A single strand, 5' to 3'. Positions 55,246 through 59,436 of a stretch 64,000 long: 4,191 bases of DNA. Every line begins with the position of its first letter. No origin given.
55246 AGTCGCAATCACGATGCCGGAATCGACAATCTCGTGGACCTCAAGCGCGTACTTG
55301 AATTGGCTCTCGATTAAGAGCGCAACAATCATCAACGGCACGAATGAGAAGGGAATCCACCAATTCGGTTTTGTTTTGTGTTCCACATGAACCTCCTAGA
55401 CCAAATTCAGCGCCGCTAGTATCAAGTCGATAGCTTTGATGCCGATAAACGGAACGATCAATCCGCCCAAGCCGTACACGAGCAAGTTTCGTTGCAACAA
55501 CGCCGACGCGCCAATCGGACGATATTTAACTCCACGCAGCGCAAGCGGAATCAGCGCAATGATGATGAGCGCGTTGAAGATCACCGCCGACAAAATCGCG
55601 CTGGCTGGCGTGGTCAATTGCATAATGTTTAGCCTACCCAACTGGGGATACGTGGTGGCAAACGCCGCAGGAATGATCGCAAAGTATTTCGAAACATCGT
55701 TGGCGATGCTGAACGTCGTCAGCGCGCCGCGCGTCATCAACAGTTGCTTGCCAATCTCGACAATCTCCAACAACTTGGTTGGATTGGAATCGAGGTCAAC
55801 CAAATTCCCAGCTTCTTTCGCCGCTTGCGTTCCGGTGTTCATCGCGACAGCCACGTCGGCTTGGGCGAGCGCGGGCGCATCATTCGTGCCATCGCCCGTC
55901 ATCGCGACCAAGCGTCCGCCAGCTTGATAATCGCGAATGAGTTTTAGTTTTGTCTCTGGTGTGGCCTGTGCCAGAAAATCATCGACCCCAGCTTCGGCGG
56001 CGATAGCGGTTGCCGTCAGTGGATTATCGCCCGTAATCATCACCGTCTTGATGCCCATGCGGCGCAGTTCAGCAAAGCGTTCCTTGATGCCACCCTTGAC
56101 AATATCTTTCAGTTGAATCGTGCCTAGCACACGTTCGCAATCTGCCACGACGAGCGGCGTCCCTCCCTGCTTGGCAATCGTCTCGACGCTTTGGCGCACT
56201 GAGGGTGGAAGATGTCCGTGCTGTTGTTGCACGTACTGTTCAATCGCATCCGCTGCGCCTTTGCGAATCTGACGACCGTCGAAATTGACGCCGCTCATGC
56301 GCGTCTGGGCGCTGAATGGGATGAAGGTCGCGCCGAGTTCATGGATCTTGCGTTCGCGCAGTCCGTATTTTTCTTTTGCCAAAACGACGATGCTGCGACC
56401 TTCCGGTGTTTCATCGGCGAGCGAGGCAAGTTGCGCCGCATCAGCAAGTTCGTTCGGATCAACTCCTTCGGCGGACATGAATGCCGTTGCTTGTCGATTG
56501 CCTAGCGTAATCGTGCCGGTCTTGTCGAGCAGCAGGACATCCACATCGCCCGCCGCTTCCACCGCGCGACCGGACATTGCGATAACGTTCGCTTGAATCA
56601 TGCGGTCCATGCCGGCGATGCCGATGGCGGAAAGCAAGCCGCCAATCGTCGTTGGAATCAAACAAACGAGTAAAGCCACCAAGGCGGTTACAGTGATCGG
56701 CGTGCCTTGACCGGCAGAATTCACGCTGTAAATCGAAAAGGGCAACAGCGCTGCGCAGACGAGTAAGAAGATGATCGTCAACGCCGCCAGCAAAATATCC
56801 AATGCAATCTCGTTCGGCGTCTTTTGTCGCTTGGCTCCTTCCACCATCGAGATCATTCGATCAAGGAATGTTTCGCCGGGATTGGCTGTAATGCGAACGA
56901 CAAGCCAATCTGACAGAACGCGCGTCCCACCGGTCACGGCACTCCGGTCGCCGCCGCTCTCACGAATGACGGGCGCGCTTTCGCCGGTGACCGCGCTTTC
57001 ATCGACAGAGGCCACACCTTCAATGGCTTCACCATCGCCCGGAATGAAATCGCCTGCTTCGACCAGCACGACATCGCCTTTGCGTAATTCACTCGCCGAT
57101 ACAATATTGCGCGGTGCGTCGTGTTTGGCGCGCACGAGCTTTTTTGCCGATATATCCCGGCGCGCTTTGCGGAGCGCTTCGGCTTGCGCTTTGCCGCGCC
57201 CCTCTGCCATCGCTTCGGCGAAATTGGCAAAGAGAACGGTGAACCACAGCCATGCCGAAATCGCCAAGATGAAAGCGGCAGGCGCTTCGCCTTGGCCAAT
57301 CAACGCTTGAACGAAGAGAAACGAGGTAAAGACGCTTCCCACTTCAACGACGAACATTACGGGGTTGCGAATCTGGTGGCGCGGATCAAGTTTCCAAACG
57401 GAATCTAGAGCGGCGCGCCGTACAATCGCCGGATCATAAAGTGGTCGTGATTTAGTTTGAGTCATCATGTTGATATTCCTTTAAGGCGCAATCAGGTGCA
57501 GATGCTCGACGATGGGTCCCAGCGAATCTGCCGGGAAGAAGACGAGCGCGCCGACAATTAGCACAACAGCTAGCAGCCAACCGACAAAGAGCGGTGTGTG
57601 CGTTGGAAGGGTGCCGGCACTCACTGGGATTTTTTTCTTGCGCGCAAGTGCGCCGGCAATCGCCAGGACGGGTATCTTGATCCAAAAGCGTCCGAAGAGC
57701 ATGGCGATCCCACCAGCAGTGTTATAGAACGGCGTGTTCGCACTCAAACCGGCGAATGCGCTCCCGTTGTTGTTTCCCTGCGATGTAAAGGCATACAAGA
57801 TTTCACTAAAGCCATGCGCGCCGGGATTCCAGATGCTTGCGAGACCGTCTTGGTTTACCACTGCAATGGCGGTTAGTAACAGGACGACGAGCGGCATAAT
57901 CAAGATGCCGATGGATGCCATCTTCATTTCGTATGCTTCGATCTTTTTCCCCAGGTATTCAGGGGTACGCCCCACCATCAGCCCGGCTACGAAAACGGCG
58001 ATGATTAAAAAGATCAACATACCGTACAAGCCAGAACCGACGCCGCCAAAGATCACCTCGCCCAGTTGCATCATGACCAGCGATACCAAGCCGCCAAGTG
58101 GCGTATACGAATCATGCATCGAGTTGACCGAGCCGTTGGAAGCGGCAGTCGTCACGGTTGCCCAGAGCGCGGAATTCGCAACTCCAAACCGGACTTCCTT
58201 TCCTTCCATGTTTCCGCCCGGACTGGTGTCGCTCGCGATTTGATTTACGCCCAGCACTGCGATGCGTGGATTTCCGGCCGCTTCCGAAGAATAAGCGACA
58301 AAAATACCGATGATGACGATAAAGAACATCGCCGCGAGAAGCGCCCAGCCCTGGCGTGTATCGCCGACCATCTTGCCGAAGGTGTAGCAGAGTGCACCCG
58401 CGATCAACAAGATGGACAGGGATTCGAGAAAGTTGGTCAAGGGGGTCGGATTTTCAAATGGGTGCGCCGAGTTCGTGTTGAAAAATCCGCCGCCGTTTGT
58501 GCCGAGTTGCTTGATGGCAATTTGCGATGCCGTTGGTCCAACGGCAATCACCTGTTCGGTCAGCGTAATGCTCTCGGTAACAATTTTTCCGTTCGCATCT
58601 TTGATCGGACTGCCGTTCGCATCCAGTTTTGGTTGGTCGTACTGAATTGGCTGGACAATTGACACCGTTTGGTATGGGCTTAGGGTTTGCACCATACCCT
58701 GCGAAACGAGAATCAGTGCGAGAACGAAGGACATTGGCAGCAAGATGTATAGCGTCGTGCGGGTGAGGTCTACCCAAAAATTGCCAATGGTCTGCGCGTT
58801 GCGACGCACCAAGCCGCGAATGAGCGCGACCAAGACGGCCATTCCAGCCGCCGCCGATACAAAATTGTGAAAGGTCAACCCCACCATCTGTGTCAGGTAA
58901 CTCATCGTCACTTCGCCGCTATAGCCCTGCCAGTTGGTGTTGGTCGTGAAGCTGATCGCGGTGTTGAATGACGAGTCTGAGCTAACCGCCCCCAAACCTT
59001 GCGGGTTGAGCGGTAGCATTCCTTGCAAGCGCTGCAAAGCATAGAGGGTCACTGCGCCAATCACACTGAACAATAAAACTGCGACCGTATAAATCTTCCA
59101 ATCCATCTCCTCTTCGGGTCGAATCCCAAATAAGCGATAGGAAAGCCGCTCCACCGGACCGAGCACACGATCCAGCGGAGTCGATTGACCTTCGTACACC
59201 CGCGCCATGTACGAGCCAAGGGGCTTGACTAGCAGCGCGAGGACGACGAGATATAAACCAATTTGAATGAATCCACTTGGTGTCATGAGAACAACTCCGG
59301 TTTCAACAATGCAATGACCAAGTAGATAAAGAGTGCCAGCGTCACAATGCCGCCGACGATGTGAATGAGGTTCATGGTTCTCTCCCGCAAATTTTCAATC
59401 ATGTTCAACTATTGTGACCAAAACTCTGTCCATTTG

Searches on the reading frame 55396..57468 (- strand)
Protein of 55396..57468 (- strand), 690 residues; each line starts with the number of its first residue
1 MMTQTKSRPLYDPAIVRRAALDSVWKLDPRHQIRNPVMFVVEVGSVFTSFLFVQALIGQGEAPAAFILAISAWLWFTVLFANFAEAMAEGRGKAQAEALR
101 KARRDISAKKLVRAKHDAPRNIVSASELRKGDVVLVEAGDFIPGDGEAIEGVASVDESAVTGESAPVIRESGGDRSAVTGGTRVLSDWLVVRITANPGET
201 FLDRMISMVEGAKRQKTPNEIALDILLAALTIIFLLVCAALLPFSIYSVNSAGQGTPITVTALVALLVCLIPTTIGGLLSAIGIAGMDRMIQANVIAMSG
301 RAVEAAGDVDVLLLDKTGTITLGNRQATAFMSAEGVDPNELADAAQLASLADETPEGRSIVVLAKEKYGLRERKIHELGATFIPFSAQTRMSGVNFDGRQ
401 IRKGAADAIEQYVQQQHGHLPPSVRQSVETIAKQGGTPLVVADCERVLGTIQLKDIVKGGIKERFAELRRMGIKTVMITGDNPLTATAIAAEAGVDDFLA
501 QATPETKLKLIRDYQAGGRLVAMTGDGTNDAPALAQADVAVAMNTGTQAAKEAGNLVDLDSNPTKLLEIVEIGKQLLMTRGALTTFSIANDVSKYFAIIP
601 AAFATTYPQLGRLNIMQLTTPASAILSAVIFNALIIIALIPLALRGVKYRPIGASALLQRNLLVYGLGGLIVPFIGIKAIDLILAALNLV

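Call 72: search_protein_families(library=pfam, proteins=[window:55396-57468:-], max_evalue=0.00001)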
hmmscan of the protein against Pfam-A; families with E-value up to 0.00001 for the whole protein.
window:55396-57468:- (690 aa): 2 families
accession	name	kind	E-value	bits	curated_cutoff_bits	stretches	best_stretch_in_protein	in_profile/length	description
PF00122.25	E1-E2_ATPase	-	5.2e-31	108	28.1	1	116-291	11-179/181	E1-E2 ATPase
PF00702.32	Hydrolase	-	2.7e-26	93.6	26.4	1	309-538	1-191/191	haloacid dehalogenase-like hydrolase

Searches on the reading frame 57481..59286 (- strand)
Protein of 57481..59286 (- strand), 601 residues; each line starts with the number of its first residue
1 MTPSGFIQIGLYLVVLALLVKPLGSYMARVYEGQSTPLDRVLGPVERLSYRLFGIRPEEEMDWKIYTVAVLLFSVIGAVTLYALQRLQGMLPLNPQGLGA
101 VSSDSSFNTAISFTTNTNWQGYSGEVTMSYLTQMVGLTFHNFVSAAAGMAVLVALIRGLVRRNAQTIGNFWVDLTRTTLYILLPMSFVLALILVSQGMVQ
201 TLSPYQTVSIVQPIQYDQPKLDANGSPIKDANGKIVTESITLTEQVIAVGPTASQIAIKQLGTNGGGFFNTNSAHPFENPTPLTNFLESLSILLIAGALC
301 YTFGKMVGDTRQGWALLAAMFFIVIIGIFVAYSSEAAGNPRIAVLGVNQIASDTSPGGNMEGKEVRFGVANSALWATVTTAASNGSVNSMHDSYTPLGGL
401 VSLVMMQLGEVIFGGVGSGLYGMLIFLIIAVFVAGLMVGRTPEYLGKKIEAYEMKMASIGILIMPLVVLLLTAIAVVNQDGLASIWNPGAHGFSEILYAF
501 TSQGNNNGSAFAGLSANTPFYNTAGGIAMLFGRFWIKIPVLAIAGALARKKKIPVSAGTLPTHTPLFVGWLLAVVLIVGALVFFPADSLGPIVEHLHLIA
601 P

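Call 72: search_protein_families(library=pfam, proteins=[window:57481-59286:-], max_evalue=0.00001)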
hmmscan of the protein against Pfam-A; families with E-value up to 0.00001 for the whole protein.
window:57481-59286:- (601 aa): 1 family
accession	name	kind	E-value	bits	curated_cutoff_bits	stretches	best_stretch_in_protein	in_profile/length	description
PF03814.21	KdpA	-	1.7e-247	822.4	22.6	1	11-596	2-548/548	Potassium-transporting ATPase A subunit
